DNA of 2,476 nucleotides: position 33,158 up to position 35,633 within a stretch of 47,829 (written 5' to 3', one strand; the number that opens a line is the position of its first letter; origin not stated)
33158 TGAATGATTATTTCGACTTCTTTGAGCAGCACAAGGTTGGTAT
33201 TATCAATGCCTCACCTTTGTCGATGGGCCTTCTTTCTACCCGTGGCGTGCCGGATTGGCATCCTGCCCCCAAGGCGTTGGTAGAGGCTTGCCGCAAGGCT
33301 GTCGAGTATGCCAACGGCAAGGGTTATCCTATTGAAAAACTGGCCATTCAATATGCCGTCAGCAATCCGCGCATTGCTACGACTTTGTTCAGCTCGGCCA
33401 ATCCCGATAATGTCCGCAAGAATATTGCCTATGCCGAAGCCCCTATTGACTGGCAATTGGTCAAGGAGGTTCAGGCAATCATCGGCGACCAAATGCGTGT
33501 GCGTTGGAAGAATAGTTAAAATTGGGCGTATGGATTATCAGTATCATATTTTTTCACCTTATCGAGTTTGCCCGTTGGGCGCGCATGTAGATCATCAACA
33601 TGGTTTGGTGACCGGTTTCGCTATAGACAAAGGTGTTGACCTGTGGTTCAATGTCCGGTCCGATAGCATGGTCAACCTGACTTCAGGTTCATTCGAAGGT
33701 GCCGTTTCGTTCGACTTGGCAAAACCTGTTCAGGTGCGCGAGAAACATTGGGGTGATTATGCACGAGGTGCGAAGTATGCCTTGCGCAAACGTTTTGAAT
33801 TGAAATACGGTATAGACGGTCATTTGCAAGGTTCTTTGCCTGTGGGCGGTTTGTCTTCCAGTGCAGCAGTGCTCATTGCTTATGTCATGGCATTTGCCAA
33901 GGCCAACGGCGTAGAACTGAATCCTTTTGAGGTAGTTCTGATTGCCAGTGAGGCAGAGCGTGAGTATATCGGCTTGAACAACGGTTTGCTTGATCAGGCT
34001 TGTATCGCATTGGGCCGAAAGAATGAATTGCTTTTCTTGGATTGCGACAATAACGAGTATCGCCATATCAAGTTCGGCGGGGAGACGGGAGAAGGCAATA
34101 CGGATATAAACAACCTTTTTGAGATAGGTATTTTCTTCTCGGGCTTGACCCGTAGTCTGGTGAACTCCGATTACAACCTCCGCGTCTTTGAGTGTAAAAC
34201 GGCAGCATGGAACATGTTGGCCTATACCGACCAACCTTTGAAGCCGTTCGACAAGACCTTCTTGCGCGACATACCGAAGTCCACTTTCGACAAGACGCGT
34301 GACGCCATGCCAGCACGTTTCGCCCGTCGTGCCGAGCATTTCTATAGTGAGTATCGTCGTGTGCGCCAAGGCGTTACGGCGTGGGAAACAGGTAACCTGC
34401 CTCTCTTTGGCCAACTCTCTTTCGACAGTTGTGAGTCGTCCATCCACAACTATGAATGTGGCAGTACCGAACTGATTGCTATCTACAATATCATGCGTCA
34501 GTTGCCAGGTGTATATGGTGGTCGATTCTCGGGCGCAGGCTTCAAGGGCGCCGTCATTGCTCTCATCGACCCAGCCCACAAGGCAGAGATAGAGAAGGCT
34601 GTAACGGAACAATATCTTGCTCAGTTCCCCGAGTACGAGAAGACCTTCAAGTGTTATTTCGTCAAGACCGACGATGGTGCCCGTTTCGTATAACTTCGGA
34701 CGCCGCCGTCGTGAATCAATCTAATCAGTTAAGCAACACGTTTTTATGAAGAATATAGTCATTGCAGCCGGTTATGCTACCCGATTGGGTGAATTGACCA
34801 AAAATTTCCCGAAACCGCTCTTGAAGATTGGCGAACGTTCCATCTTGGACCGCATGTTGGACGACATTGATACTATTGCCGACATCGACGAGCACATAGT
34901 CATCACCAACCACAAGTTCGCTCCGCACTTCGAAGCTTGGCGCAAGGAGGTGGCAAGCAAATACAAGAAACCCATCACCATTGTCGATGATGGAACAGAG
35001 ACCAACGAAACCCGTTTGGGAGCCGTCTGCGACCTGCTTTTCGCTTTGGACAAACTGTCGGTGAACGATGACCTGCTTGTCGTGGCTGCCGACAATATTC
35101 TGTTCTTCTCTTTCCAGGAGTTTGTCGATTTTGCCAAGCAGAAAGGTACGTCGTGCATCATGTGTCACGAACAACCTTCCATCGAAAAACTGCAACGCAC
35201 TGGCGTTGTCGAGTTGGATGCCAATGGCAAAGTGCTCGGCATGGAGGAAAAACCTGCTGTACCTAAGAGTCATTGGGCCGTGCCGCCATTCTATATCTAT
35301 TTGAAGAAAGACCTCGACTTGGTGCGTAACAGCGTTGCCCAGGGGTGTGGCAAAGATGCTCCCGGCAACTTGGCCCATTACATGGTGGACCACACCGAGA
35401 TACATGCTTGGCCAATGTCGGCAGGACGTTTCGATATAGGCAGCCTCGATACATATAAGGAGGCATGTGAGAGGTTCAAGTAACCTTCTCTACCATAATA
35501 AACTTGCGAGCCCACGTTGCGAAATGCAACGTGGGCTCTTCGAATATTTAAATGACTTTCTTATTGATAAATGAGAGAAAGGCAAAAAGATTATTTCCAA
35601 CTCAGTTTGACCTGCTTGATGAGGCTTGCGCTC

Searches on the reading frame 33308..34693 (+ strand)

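Call 71: search_protein_families(library=pfam, proteins=[window:33308-34693:+], max_evalue=0.001)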
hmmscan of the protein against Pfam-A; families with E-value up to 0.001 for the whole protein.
window:33308-34693:+ (461 aa): 3 families
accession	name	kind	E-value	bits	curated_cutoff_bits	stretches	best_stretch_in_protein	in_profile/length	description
PF00288.32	GHMP_kinases_N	-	2.7e-14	53.6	22.3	1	151-236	2-86/87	GHMP kinases N terminal domain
PF10509.15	GalKase_gal_bdg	-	3.9e-07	30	23.1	1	80-110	13-43/49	Galactokinase galactose-binding signature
PF08544.19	GHMP_kinases_C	-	2.8e-06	28.1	21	1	361-436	7-83/85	GHMP kinases C terminal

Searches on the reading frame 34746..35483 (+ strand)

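Call 71: search_protein_families(library=pfam, proteins=[window:34746-35483:+], max_evalue=0.001)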
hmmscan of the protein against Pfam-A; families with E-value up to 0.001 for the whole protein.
window:34746-35483:+ (245 aa): 3 families
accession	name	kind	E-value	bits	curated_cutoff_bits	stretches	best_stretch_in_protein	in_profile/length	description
PF00483.29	NTP_transferase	-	1.4e-23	84.2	21.2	1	2-241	1-239/245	Nucleotidyl transferase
PF12804.13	NTP_transf_3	-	4.6e-08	33.9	27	1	4-119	2-98/160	MobA-like NTP transferase domain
PF01128.25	IspD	-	0.00059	20.1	27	1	3-90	3-81/221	2-C-methyl-D-erythritol 4-phosphate cytidylyltransferase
